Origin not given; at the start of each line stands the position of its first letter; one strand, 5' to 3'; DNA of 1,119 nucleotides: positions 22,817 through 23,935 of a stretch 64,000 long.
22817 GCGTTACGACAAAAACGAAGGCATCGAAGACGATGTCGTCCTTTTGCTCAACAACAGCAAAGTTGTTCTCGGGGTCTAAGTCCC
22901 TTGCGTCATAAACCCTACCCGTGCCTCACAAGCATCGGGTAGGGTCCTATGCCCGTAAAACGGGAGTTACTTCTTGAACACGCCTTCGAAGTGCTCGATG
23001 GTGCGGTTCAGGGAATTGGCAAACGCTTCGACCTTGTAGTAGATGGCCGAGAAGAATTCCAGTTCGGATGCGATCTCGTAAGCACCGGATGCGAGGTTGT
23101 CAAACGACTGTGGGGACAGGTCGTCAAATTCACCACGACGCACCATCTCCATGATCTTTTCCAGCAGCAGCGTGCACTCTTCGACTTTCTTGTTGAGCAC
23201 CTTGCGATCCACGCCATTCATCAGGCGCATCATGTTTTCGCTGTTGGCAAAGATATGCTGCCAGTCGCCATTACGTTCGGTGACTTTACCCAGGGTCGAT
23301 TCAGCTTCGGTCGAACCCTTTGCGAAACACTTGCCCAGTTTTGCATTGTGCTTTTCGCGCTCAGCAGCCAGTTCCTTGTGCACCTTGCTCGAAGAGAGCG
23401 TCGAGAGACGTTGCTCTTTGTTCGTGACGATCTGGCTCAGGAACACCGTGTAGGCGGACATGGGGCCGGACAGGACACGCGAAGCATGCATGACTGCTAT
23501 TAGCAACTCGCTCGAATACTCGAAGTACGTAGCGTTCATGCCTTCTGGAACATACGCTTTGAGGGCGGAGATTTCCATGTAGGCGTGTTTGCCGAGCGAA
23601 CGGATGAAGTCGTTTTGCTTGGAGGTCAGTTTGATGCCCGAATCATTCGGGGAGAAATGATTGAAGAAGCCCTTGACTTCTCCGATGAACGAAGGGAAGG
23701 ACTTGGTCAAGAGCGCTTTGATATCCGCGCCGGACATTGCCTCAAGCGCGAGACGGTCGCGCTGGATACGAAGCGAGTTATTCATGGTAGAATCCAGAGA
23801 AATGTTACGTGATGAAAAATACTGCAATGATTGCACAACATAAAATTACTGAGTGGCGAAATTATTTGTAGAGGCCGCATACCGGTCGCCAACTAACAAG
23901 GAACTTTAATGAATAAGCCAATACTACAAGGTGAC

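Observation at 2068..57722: Family of about 11 intergenic hairpins flanked by CG(G/T)CATA and TATG(C/A)C(G): candidate phage-specific termination or terminator-promoter element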

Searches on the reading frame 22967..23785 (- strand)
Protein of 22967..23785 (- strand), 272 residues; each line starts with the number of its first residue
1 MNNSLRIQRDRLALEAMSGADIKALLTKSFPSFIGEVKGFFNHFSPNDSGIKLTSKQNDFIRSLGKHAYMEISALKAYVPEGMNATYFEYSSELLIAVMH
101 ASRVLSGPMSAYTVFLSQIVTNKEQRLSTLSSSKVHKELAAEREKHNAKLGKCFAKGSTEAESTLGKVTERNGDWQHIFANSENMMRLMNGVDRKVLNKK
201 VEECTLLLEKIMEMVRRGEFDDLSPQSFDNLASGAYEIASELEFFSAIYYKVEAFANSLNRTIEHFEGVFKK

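Call 57: search_protein_families(library=phrogs, proteins=[window:22967-23785:-], max_evalue=0.00001)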
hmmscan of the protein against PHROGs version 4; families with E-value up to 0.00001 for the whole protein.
window:22967-23785:- (272 aa): 1 family
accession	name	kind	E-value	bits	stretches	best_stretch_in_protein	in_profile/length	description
phrog_4682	-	unknown function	1.3e-30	107.7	1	15-267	25-275/280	-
